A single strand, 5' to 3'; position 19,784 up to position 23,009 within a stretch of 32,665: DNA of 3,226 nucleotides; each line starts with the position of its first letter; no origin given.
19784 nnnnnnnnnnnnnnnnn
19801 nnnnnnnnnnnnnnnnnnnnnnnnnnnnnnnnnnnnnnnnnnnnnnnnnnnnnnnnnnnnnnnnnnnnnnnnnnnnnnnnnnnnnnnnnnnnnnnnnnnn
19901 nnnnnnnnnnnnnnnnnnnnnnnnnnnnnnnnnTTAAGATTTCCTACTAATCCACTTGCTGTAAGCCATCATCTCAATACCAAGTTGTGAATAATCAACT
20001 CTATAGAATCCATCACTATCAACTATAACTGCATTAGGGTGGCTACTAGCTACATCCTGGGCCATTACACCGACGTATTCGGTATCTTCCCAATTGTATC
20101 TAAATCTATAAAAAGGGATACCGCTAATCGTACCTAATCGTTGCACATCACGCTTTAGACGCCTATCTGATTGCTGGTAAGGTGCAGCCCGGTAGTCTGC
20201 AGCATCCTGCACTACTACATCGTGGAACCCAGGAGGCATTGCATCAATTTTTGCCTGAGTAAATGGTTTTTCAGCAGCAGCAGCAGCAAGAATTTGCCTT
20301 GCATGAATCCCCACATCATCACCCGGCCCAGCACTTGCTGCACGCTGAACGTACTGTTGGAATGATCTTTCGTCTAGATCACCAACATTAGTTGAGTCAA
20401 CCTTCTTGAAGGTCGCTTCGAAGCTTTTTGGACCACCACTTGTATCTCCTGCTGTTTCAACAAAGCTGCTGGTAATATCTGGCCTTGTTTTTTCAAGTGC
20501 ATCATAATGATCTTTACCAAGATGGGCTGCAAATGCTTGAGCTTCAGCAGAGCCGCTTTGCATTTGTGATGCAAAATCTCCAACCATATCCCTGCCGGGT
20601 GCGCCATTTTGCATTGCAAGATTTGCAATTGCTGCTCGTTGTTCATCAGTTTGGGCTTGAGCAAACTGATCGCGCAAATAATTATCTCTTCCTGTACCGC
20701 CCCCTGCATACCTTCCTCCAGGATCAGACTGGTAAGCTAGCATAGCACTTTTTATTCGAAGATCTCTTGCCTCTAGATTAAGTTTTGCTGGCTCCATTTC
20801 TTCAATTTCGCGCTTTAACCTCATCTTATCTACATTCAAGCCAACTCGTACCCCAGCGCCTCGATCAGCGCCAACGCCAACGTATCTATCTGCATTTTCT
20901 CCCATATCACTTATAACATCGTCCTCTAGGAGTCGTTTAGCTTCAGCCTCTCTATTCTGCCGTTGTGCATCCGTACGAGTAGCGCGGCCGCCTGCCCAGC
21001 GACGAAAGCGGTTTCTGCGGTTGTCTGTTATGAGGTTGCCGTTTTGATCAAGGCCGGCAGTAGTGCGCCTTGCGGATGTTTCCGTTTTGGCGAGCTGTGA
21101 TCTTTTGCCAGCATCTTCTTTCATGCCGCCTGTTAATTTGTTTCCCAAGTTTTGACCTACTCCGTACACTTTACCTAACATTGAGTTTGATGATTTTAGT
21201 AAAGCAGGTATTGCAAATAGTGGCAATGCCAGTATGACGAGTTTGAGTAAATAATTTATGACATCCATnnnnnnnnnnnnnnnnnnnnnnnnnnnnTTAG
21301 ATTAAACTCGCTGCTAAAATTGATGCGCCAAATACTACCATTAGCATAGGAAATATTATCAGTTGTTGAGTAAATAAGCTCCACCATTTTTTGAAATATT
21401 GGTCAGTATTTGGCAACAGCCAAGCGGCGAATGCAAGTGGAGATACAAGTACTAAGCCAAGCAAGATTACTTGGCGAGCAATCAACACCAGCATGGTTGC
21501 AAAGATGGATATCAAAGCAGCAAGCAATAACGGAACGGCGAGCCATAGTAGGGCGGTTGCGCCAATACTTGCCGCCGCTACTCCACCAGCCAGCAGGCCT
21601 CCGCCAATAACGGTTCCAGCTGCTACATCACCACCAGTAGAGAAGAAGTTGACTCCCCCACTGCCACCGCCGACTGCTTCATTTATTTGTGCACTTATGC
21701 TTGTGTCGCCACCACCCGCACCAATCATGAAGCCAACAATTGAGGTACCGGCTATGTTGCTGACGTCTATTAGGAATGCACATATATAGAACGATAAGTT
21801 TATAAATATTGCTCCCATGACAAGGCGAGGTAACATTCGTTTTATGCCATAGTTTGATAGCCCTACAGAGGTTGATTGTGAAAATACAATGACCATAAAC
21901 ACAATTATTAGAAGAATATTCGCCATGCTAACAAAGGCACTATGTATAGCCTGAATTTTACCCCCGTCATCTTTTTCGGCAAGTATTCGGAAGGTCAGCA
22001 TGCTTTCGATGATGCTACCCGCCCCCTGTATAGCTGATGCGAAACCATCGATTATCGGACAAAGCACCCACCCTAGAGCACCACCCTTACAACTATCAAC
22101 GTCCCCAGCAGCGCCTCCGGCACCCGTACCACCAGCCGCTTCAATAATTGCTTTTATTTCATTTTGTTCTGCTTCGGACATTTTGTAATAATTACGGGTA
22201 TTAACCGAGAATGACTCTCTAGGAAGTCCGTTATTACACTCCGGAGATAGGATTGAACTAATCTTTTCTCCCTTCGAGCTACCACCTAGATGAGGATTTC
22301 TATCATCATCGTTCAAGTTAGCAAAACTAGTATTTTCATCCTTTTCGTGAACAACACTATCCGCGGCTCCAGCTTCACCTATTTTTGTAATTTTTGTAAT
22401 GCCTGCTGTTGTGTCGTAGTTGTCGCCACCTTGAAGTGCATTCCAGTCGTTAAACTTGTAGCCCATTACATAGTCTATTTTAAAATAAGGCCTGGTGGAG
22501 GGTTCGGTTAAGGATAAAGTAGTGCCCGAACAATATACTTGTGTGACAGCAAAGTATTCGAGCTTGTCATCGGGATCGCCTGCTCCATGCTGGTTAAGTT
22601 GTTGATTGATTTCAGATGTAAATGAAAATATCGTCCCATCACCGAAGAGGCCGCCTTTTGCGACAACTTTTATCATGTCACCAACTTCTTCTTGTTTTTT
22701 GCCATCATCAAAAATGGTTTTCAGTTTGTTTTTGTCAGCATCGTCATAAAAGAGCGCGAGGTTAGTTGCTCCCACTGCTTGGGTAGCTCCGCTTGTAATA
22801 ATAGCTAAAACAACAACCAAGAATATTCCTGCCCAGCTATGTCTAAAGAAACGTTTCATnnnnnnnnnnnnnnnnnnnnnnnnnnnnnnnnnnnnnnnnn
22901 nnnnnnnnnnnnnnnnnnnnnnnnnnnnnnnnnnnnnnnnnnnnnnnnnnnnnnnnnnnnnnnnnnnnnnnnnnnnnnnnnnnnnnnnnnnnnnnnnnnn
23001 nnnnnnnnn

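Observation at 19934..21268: Phage tail-fibre-type self-cleaving chaperone domain (peptidase S74) on a membrane protein encoded next to VirB6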

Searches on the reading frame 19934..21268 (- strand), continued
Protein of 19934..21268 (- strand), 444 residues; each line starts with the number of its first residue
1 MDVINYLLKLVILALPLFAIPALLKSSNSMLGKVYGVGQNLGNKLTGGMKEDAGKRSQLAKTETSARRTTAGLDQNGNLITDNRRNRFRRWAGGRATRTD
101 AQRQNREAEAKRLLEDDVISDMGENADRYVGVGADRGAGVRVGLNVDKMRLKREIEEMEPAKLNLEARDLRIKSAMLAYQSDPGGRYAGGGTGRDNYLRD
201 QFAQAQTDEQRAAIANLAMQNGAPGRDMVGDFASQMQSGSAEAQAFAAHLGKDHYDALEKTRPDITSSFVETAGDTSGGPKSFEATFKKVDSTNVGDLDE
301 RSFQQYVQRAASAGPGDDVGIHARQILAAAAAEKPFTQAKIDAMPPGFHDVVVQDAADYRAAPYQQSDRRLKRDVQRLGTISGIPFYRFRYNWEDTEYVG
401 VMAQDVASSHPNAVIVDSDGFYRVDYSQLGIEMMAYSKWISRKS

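Call 95: search_solved_structures(query=A2, max_evalue=5)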
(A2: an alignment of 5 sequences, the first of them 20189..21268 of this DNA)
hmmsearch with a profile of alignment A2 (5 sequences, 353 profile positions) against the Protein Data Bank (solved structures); distinct sequences matched with E-value up to 5: 2.
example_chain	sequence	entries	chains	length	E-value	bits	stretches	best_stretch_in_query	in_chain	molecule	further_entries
21ho_A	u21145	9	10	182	0.68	12.9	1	197-281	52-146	Ferritin heavy chain, N-terminally processed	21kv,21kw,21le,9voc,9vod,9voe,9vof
4hb1_A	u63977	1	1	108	3.5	10.6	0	170-252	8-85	DHP1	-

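Call 96: search_protein_families(library=ncbifam, proteins=[window:19934-21268:-], max_evalue=0.01)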
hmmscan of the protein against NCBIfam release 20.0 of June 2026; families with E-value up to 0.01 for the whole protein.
window:19934-21268:- (444 aa): 0 families

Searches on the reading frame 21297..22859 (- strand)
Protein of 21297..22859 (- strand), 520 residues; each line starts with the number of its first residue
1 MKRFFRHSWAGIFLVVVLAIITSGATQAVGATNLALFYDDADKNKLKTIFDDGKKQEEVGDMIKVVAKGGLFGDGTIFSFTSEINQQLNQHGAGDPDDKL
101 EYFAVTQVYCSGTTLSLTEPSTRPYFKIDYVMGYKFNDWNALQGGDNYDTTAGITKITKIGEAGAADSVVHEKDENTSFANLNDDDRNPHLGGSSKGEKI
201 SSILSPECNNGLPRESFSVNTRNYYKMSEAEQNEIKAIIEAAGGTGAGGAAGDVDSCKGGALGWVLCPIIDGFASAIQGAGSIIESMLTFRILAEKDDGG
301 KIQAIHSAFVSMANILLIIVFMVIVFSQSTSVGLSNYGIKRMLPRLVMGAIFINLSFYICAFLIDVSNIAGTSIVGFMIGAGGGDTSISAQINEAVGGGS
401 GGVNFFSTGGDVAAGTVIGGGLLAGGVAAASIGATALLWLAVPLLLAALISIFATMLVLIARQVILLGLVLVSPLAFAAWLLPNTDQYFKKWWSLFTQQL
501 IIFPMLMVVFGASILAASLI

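Call 4: search_protein_families(library=pfam, proteins=[window:21297-22859:-], max_evalue=0.01)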
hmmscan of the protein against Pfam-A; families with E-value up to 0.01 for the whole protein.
window:21297-22859:- (520 aa): 0 families

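Call 69: find_homologous_proteins(query=window:21297-22859:-, max_evalue=1e-10)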
Query window:21297-22859:- (520 aa): 519 proteins with E <= 1e-10 among 8000 candidates; the best 120 are listed.
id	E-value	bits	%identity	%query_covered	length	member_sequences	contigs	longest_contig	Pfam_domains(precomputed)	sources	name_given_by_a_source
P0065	0.0e+0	1110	97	100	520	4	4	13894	-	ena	-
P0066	2.4e-273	926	83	98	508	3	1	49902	-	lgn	-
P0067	4.8e-249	846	76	97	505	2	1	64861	-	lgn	-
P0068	2.4e-241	820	74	98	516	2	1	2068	-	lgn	-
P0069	7.0e-235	799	69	100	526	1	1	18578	PF19590.5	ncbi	-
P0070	8.8e-232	789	70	100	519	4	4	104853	PF19590.5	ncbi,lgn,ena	-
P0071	1.5e-179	616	54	100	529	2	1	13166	PF19590.5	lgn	-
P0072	2.5e-179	616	54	100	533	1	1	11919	PF19590.5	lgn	-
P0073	2.1e-157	543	58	100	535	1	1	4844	-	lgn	-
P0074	1.4e-152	527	51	100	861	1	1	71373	PF19590.5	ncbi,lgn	-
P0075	1.6e-147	511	49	100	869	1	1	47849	PF19590.5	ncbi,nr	ncbi:MAG: hypothetical protein Q7T74_07570 [Candidatus Saccharibacteria bacterium]|nr:hypothetical p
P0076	6.6e-134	466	46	100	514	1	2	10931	PF19590.5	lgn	-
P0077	1.0e-127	445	45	100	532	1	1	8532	PF19590.5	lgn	-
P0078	3.0e-127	444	46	100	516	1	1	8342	PF19590.5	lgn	-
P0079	1.1e-121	426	44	100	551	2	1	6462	PF19590.5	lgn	-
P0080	2.2e-119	418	42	100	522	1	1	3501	PF19590.5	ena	-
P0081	2.5e-118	415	43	100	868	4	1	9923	PF19590.5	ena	-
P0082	6.9e-116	406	42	100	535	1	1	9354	PF19590.5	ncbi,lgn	-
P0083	1.3e-105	373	40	99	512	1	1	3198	PF19590.5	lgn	-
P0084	1.6e-80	290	36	100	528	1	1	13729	PF19590.5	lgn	-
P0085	1.9e-70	257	35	98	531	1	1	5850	PF19590.5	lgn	-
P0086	2.3e-70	256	35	99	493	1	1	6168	PF19590.5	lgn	-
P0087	6.4e-70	255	33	100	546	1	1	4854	PF19590.5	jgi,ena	-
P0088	8.4e-68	248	34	97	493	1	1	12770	PF19590.5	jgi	jgi:hypothetical protein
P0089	8.8e-68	248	39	75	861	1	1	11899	PF19590.5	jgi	jgi:hypothetical protein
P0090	3.2e-66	243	41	65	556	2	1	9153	PF19590.5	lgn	-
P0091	4.6e-66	242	32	100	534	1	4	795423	PF19590.5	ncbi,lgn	-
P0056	5.1e-66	242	40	75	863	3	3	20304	PF19590.5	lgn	-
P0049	4.6e-65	239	44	55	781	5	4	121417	PF19590.5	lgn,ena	-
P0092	6.8e-65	238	36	93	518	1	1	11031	PF19590.5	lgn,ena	-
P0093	7.5e-65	238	49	51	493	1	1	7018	PF19590.5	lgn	-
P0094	2.0e-64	237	42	64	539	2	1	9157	PF19590.5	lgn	-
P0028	2.3e-64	236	43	64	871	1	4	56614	PF19590.5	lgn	-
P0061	3.4e-64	236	48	54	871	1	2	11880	PF19590.5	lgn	-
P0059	5.2e-64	235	46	34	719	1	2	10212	PF19590.5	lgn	-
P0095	6.5e-64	235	49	53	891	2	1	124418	PF19590.5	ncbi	-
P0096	1.8e-62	230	49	52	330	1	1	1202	PF19590.5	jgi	-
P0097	3.8e-62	229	42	67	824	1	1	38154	PF19590.5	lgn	-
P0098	4.9e-62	229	47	57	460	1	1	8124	PF19590.5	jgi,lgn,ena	-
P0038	1.4e-61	227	32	73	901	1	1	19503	PF19590.5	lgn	-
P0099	2.6e-61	226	44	57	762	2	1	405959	PF04610.20,PF19590.5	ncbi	-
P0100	2.9e-61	226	43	55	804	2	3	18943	PF04610.20,PF19590.5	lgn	-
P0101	3.2e-61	226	42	66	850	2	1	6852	PF19590.5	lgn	-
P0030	1.4e-60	224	43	58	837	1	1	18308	PF19590.5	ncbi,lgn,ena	-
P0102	1.8e-60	224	45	54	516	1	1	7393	PF19590.5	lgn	-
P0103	1.9e-60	224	39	75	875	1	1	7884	PF19590.5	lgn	-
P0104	1.9e-60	224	35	90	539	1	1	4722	PF19590.5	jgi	jgi:hypothetical protein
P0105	6.5e-60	222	49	52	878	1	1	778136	PF19590.5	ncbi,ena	-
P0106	1.6e-59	221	34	88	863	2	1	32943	PF04610.20,PF19590.5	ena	-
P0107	2.2e-59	220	46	49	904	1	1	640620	PF19590.5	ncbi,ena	-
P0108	2.9e-59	220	48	51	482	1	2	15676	PF19590.5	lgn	-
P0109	6.9e-59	218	46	53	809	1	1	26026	PF19590.5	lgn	-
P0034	2.4e-58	217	48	51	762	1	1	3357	PF19590.5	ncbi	ncbi:MAG: hypothetical protein ACR2KZ_17830 [Segetibacter sp.]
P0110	1.3e-57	214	34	92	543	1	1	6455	PF19590.5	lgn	-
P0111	2.5e-56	210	43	53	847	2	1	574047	PF19590.5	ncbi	-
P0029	2.6e-56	210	43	51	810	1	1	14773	PF19590.5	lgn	-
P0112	5.6e-56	209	43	51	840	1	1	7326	PF19590.5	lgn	-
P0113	6.0e-56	209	42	51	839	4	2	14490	PF19590.5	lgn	-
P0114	1.6e-55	207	44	53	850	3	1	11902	PF19590.5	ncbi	-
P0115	4.8e-55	206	43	51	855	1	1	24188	PF19590.5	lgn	-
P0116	3.1e-53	200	43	52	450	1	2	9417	PF19590.5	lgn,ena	-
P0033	1.1e-51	195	44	54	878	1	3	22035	PF19590.5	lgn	-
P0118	1.2e-51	195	44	51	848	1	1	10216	PF19590.5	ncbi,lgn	-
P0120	4.8e-51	193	39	52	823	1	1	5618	PF19590.5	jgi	jgi:hypothetical protein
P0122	1.3e-50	191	43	52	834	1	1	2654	PF19590.5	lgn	-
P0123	1.4e-49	188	32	83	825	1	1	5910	PF19590.5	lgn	-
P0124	4.0e-49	186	31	83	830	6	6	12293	PF19590.5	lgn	-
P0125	1.7e-48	184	43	51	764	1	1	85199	PF19590.5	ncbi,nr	ncbi:hypothetical protein CYG49_02965 [Candidatus Saccharibacteria bacterium]|nr:MAG: hypothetical p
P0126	6.8e-48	182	32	75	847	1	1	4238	PF19590.5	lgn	-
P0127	1.8e-46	177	37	58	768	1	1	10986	PF19590.5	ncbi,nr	ncbi:MAG: rane protein of unknown function [Candidatus Saccharibacteria bacterium]|nr:rane protein o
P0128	2.6e-46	177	40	52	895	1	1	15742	PF19590.5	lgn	-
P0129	4.8e-46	176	40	52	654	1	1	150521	PF19590.5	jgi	jgi:hypothetical protein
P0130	5.1e-46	176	37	49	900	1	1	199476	PF19590.5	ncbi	-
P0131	5.5e-46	176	43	51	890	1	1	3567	PF19590.5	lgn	-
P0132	1.7e-45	174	34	69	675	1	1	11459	PF19590.5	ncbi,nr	ncbi:hypothetical protein H7Y29_02005, partial [Microbacteriaceae bacterium]|nr:hypothetical protein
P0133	2.3e-45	174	36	51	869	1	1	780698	PF19590.5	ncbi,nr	ncbi:hypothetical protein KI440_00125 [Candidatus Saccharibacteria bacterium TM7i]|nr:hypothetical p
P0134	3.5e-45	173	31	74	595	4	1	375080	PF19590.5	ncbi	-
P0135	3.8e-45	173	40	52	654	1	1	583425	PF19590.5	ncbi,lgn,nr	ncbi:MAG TPA: hypothetical protein VFH06_01170 [Candidatus Saccharimonadales bacterium]|nr:hypotheti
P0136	5.4e-45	173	36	59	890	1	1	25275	PF19590.5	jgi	jgi:hypothetical protein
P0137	7.1e-45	172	39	51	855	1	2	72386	PF19590.5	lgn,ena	-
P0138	2.1e-44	171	39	52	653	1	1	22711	PF19590.5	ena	-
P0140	1.4e-43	168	37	53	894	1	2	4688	PF19590.5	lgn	-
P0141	3.1e-43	167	37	51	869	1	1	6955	PF19590.5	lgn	-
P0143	1.7e-42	164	38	52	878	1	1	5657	PF19590.5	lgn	-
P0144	6.4e-42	162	36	51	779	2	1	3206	PF19590.5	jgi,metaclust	metaclust:\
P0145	1.2e-41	162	39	52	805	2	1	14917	PF19590.5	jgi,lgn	-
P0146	1.3e-41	161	36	51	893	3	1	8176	PF19590.5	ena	-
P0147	2.8e-41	160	40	50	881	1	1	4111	PF19590.5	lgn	-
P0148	4.6e-41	160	32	60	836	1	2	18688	PF19590.5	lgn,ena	-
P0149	5.3e-41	159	36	51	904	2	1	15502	PF04610.20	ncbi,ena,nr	ncbi:MAG TPA: hypothetical protein PK543_01795 [Candidatus Saccharibacteria bacterium]|nr:hypothetic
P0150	6.4e-41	159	38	59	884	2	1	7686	PF19590.5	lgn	-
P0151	6.7e-41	159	32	60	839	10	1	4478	PF19590.5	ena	-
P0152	6.8e-41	159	32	60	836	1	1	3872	PF19590.5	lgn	-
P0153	6.8e-41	159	32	60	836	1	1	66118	PF19590.5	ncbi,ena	-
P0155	8.9e-41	159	44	23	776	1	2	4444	PF19590.5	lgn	-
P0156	9.0e-41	159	38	52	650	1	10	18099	PF19590.5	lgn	-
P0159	1.5e-40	158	37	51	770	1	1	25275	PF19590.5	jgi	jgi:hypothetical protein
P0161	3.1e-40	157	38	50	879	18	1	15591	PF19590.5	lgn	-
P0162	3.5e-40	157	36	52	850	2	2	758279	PF04610.20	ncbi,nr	ncbi:MAG TPA: hypothetical protein PLZ58_01140 [Candidatus Saccharibacteria bacterium]|nr:hypothetic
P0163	5.4e-40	156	34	57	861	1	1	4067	PF19590.5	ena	-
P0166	6.3e-40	156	35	57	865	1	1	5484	PF19590.5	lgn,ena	-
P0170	1.3e-39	155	36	52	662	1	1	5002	PF19590.5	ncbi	-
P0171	3.2e-39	154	36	51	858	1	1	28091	PF04610.20,PF19590.5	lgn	-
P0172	6.2e-39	153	36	51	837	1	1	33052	PF19590.5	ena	-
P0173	7.3e-39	152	35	57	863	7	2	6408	PF19590.5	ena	-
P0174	7.3e-39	152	35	57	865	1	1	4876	PF19590.5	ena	-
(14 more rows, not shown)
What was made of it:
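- On Extended VirB6 (TrbL/VirB6) C-terminal extension: Homologues carry PF19590/PF04610 (call 69).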

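Call 89: predict_structure(alignment_id=A3)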
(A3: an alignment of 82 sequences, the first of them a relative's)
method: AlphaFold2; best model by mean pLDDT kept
length: 861 residues; sequences in the alignment: 82
mean_pLDDT: 77.0   pTM: 0.40
mean pLDDT of the five models: 77.0, 77.0, 74.7, 74.7, 73.6
residues with pLDDT >= 90: 327; 70-90: 259; 50-70: 144; < 50: 131
segments of 3 or more residues with pLDDT < 50: 1-19, 24-37, 266-279, 401-408, 410-431, 526-529, 573-600, 607-615
pLDDT, mean of each block of 10 residues (from residue 1): 38 45 45 45 94 92 82 94 94 85 55 82 96 93 97 92 90 90 89 88 61 79 94 87 94 94 60 43 62 68 70 63 79 83 74 64 85 87 85 75 46 42 37 64 77 83 89 85 89 87 85 74 52 65 81 70 53 47 43 40 51 51 75 75 70 63 56 71 88 94 98 97 98 95 96 95 94 95 94 93 96 94 94 97 96 97 89
secondary structure, 60 per line:
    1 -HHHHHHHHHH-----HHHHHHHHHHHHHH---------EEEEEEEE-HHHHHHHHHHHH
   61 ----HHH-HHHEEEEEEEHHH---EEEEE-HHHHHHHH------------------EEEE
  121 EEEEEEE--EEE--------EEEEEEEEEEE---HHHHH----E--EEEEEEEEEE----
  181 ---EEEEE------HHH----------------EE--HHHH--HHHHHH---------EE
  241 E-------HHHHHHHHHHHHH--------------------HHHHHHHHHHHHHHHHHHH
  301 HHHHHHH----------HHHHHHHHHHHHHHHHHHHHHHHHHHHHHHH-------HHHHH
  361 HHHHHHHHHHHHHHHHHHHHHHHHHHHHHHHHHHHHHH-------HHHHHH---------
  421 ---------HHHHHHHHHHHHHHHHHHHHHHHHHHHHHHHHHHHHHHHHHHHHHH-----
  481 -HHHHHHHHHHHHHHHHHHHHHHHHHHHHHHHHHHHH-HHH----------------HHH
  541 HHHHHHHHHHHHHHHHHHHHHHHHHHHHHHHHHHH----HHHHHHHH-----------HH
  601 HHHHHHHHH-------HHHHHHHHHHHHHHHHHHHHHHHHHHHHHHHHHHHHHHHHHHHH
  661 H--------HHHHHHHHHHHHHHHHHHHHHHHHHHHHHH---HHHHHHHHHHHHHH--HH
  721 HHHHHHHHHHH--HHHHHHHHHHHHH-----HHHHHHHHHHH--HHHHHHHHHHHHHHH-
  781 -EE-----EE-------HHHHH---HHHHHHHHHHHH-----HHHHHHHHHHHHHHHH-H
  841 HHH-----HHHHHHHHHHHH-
elements in order (helices of 4 or more, strands of 3 or more residues): H2-11 H17-30 E40-47 H49-60 E72-78 E85-89 H91-98 E117-127 E130-132 E141-151 H155-159 E167-176 E184-188 H218-221 H224-229 E239-241 H249-261 H282-307 H318-348 H356-398 H406-411 H430-475 H482-517 H538-575 H580-587 H599-609 H617-661 H670-699 H703-716 H719-731 H734-746 H752-762 H765-779 H798-802 H806-817 H823-838 H840-843 H849-860
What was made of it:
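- On Phage-type trimeric tail fibre / tailspike: The homologous tail in P0074 is an all-alpha domain with pLDDT >90 (call 89).
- Topology: the AF2 model of the fused homologue P0074 (pLDDT 77) has five membrane helices after the secreted N-domain (call 89). No fibre: the tail is alpha-helical with pLDDT >90 (call 89).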

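Call 92: fold_search(model_id=the predicted structure, library=pdb)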
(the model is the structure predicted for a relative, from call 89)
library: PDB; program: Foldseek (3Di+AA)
matches with E <= 10: 147; with E <= 0.001: 0
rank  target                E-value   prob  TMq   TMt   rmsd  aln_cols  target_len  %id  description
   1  8rtd_L                1.1e-01  0.94  0.15  0.37  12.2       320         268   11  Stalk-Arches-IMC structure from the fully-assembled R388 type IV secretion system determined by cryo-EM. (released 2024-06-19)
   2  8rt9_F                2.1e-01  0.69  0.13  0.30  13.0       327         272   10  Stalk complex full-length structure (TrwJ/VirB5-TrwI/VirB6) from the fully-assembled R388 type IV secretion system det (released 2024-06-19)
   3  7o3v_J                2.5e-01  0.92  0.16  0.43  11.7       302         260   12  Stalk complex structure (TrwJ/VirB5-TrwI/VirB6) from the fully-assembled R388 type IV secretion system determined by c (released 2022-06-22)
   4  7o3v_F                2.6e-01  0.89  0.16  0.42  11.8       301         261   14  Stalk complex structure (TrwJ/VirB5-TrwI/VirB6) from the fully-assembled R388 type IV secretion system determined by c (released 2022-06-22)
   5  9e9r                  9.9e-01  0.04  0.07  0.02  54.5       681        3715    9  The Structure of ApoB100 from Human Low-Density Lipoprotein (released 2024-12-18)
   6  9ew6_A                1.2e+00  0.18  0.07  0.19  16.1       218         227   12  Binary structure of 14-3-3s and BRAF phosphopeptide (pS365) (released 2025-04-16)
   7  7o3v_G                1.2e+00  0.63  0.18  0.45  10.1       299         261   11  Stalk complex structure (TrwJ/VirB5-TrwI/VirB6) from the fully-assembled R388 type IV secretion system determined by c (released 2022-06-22)
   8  8adm_A                1.7e+00  0.18  0.08  0.21  15.7       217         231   14  Ternary complex of 14-3-3 sigma, Usp8pS718 phosphopeptide and small molecule stabilizer (released 2023-04-26)
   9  8z7a_C                1.9e+00  0.10  0.10  0.20  14.4       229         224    9  Open Barrel Structure of Translin from Trichoderma virens (released 2025-04-23)
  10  8rtd_H                2.0e+00  0.21  0.10  0.31  30.6       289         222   11  Stalk-Arches-IMC structure from the fully-assembled R388 type IV secretion system determined by cryo-EM. (released 2024-06-19)
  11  5ok9_F                2.1e+00  0.14  0.08  0.19  16.0       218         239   13  CH1 chimera of human 14-3-3 sigma with the HSPB6 phosphopeptide in a conformation with swapped phosphopeptides (released 2017-10-11)
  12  8z7a_B                2.2e+00  0.07  0.09  0.18  15.2       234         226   12  Open Barrel Structure of Translin from Trichoderma virens (released 2025-04-23)
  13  4z36                  2.3e+00  0.10  0.08  0.14  24.2       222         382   13  Crystal Structure of Human Lysophosphatidic Acid Receptor 1 in complex with ONO-3080573 (released 2015-06-03)
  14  9sa9_L                2.6e+00  0.11  0.08  0.19  15.2       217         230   13  14-3-3sigma protein binding to macrocycle 2 (released 2026-01-14)
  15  6rd5_3                2.6e+00  0.07  0.08  0.18  15.6       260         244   10  CryoEM structure of Polytomella F-ATP synthase, focussed refinement of Fo and peripheral stalk, C2 symmetry (released 2019-07-03)
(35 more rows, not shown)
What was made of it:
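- On Extended VirB6 (TrbL/VirB6) C-terminal extension: The best PDB matches of the P0074 model are R388 TrwI/VirB6 chains, prob 0.92-0.94 but weak E of 0.1-0.25 (call 92).
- Checked: The upstream gene 21297..22859 (-) is VirB6/TrbL-like: its homologues carry PF19590/PF04610 (call 69), and a model of a 51%-identical homologue has R388 TrwI/VirB6 as its best PDB matches (call 92).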

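Call 96: search_protein_families(library=ncbifam, proteins=[window:21297-22859:-, P0074], max_evalue=0.01)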
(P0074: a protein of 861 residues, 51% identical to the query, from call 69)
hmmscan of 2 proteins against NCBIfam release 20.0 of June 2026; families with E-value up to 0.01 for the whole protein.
window:21297-22859:- (520 aa): 0 families

P0074 (861 aa): 0 families
